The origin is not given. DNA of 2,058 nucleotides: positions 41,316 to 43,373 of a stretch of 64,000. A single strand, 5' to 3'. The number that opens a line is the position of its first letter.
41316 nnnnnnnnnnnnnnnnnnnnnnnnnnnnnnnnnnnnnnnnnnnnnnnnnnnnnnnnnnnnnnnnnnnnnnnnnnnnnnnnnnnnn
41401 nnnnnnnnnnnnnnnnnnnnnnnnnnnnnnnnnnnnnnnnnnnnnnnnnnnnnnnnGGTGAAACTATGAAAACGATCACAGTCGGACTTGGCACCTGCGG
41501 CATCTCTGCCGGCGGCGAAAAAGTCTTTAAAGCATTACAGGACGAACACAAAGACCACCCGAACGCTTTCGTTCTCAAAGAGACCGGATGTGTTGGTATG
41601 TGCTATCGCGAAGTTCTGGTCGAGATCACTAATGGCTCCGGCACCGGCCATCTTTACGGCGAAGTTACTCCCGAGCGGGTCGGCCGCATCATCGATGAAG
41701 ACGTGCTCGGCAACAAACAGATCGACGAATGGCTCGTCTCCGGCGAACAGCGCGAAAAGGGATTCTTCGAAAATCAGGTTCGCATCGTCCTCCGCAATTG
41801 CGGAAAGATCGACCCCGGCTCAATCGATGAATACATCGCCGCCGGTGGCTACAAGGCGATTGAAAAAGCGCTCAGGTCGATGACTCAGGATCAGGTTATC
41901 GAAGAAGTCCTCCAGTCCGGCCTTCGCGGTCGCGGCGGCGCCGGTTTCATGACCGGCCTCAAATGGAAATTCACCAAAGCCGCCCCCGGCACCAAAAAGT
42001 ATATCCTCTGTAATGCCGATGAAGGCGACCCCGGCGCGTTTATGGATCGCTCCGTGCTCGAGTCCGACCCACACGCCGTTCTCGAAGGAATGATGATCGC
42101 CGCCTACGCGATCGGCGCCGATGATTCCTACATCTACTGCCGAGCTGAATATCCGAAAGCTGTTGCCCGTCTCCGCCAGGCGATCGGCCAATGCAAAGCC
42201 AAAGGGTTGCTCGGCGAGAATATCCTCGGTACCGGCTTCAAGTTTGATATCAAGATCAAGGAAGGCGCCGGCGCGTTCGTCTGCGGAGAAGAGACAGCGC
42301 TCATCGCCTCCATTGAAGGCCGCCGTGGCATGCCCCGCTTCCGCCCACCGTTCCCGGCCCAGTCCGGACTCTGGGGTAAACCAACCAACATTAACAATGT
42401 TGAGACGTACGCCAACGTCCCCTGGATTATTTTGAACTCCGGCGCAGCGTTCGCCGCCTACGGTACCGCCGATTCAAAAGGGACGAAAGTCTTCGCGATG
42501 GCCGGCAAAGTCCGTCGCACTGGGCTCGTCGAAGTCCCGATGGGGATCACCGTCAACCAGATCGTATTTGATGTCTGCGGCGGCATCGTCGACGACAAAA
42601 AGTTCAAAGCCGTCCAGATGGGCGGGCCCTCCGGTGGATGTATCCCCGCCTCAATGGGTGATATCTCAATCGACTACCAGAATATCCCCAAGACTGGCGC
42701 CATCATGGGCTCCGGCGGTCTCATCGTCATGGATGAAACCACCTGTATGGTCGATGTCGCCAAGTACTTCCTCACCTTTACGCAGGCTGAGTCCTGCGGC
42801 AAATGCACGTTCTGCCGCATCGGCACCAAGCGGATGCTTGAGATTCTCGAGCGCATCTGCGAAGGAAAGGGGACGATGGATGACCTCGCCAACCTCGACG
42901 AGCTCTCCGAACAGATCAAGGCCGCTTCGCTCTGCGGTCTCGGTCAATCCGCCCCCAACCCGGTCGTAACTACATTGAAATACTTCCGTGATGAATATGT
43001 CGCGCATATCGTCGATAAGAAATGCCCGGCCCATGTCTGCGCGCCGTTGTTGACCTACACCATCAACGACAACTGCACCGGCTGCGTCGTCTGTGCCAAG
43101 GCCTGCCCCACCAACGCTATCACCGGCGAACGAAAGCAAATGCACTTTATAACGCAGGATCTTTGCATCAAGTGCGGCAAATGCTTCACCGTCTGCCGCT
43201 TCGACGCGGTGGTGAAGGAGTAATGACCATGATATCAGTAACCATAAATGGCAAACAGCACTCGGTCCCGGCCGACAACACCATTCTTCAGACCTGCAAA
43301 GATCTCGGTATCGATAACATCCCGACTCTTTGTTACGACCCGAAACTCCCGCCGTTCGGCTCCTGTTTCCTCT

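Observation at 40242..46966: Bfu/Stn-like putative electron-bifurcating operon: NuoE-like, NuoF-like with extra Fe-S domains, and a giant 2Fe-2S/GltD/pseudo-formate-dehydrogenase fusion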

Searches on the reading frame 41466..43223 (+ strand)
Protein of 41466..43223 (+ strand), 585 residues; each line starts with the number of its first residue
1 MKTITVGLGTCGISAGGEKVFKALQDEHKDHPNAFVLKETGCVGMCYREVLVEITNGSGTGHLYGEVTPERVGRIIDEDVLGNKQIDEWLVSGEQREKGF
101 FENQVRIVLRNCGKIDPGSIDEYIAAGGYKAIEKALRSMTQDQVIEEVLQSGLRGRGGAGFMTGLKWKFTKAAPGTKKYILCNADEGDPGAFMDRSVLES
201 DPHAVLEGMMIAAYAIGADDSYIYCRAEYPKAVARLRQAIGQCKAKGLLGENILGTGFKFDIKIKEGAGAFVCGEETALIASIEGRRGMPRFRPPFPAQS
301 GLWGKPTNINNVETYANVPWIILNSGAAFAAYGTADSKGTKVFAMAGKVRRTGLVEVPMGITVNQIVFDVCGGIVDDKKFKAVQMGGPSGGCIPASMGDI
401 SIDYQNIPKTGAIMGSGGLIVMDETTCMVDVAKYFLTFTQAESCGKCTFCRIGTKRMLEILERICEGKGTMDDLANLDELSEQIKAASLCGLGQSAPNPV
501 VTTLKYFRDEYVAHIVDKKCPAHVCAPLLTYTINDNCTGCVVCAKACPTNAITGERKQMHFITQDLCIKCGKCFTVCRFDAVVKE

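Call 8: search_protein_families(library=pfam, proteins=[window:41466-43223:+], max_evalue=0.01)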
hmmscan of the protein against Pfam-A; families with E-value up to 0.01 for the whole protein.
window:41466-43223:+ (585 aa): 14 families
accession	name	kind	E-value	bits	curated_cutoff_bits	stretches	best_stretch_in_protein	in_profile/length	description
PF01512.22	Complex1_51K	-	4.7e-47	160.1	31.2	1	149-319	2-149/150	Nuo51 FMN-binding domain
PF10589.14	NADH_4Fe-4S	-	1.8e-34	117.9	23.5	1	430-514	1-85/85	NADH-ubiquinone oxidoreductase-F iron-sulfur binding region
PF00037.32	Fer4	-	1.5e-08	34.5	21.1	2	562-582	3-23/24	4Fe-4S binding domain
PF13187.11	Fer4_9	-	2.3e-06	28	27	1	536-579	1-49/52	4Fe-4S dicluster domain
PF12838.12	Fer4_7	-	4.2e-06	27.6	27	1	536-581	1-52/52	4Fe-4S dicluster domain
PF14697.11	Fer4_21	-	1e-05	26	35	1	561-582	2-26/59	4Fe-4S dicluster domain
PF13237.11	Fer4_10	-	2.7e-05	24.5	25.5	1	534-577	6-52/53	4Fe-4S dicluster domain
PF25160.1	LdpA_Fe-S-bd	-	5.5e-05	23.3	27.6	1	543-582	9-43/49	LdpA Fe-S cluster-binding domain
PF12837.12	Fer4_6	-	8.6e-05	22.8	25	1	563-581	5-23/24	4Fe-4S binding domain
PF10531.15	SLBB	-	0.00031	20.9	27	1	343-390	2-52/55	SLBB domain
PF07845.16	DUF1636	-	0.00063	20.6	31.6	1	15-71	20-78/117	Protein of unknown function (DUF1636)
PF12797.12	Fer4_2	-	0.001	19.4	24.5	0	561-577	4-20/22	4Fe-4S binding domain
PF13484.11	Fer4_16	-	0.0014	19.8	30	1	536-558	1-23/66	4Fe-4S double cluster binding domain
PF01257.25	2Fe-2S_thioredx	-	0.0058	16.9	24.8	0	3-78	67-143/145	Thioredoxin-like [2Fe-2S] ferredoxin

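Call 9: search_protein_families(library=ncbifam, proteins=[window:41466-43223:+], max_evalue=0.01)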
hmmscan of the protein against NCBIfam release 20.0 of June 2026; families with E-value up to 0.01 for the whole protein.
window:41466-43223:+ (585 aa): 51 families (the best 25 are shown)
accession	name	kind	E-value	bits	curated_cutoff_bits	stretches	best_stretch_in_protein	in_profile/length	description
TIGR01959.1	nuoF_fam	equivalog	1.3e-150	501.4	558.65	1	116-515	10-410/410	NADH-quinone oxidoreductase subunit NuoF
NF010120.0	PRK13596.1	equivalog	2.5e-115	385.4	389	1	116-519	16-421/433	NADH-quinone oxidoreductase subunit NuoF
NF008436.0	PRK11278.1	equivalog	4.5e-114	381.8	749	1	116-523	23-434/448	NADH-quinone oxidoreductase subunit NuoF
TIGR04481.1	PR_assoc_PrdC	equivalog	1.3e-12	47.3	490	1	138-391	69-286/425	proline reductase-associated electron transfer protein PrdC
NF058577.1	FdxA_fam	equivalog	1.5e-12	47.5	65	1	530-581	2-52/52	4Fe-4S ferredoxin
TIGR01944.1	rnfB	subfamily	1.6e-10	40.9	68.7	1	527-582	105-160/190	RnfABCDGE type electron transport complex subunit B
TIGR04105.1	FeFe_hydrog_B1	subfamily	1.8e-10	40.1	450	1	509-584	88-161/462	monomeric [FeFe] hydrogenase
NF003454.1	PRK05035.1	equivalog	1.7e-09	36.7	345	1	134-242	116-221/556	electron transport complex subunit RsxC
NF005415.0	PRK06991.1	equivalog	3.9e-09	36.6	281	1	534-582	84-132/284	electron transport complex subunit RsxB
TIGR01945.1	rnfC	subfamily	4e-09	35.5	245.95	1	132-243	112-221/435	RnfABCDGE type electron transport complex subunit C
NF006446.0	PRK08764.1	equivalog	1.4e-08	34.7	220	1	525-582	76-133/139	Rnf electron transport complex subunit RnfB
NF038196.1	ferrodoxin_EFR1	subfamily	4.5e-08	33.4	75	1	530-582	179-229/242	EFR1 family ferrodoxin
NF003475.0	PRK05113.1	equivalog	8.1e-08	32.3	203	1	529-581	107-159/190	electron transport complex subunit RsxB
TIGR03294.1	FrhG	equivalog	8.5e-07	28.9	245.5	1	515-577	154-215/228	coenzyme F420 hydrogenase subunit gamma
NF040864.1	HgcB_ferredoxin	equivalog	2.3e-06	27.3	99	1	534-582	13-61/93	mercury methylation ferredoxin HgcB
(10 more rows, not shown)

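Call 11: search_solved_structures(query=window:41466-43223:+, max_evalue=1e-30)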
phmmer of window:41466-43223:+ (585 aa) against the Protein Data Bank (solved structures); distinct sequences matched with E-value up to 1e-30: 63 (the best 60 are shown).
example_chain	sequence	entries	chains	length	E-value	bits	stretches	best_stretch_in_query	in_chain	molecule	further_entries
9bov_B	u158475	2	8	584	9.5e-256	853.3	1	4-582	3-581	NADH dehydrogenase (Quinone)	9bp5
8oh5_B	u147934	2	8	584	2.7e-253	845.2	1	4-583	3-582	NAD-reducing hydrogenase subunit HoxF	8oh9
9n5u_B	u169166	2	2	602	1.7e-243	812.9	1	2-582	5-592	NfnB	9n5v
7t2r_B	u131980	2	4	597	3e-228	762.5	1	8-584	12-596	NiFe hydrogenase subunit B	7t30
7q4v_B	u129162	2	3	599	1.8e-207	693.9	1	9-584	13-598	Iron hydrogenase HydB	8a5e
8a6t_B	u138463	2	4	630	1.9e-204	683.9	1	33-584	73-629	Electron bifurcating hydrogenase subunit HydB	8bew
7q4w_B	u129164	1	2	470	3.5e-196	656.6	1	120-584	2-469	Iron hydrogenase HydB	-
7p5h_B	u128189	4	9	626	1.1e-192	645.1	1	33-582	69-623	Fe-hydrogenase, subunit beta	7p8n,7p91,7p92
9mqx_B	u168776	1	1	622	7.8e-176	589.4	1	4-582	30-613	NADH:ubiquinone oxidoreductase, NADH-binding (51 kD) subunit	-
6vw7_B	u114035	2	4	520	1.3e-126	426.9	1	3-511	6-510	NAD-dependent formate dehydrogenase beta subunit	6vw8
6tg9_B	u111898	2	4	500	3.7e-117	395.7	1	14-511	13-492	Formate dehydrogenase subunit beta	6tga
2fug_1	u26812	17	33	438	1.8e-116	393.4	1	106-519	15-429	NADH-quinone oxidoreductase chain 1 | NADH-QUINONE OXIDOREDUCTASE SUBUNIT 1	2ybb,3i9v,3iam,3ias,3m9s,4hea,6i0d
6hl2_B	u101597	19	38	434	5.9e-116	391.7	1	101-512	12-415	NADH-quinone oxidoreductase subunit F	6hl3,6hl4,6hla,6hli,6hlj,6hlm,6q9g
7q5y_C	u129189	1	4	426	6.2e-116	391.6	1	101-512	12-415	NADH-quinone oxidoreductase subunit F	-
6q9c_B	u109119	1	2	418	7.6e-116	391.3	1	101-511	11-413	NADH-quinone oxidoreductase subunit F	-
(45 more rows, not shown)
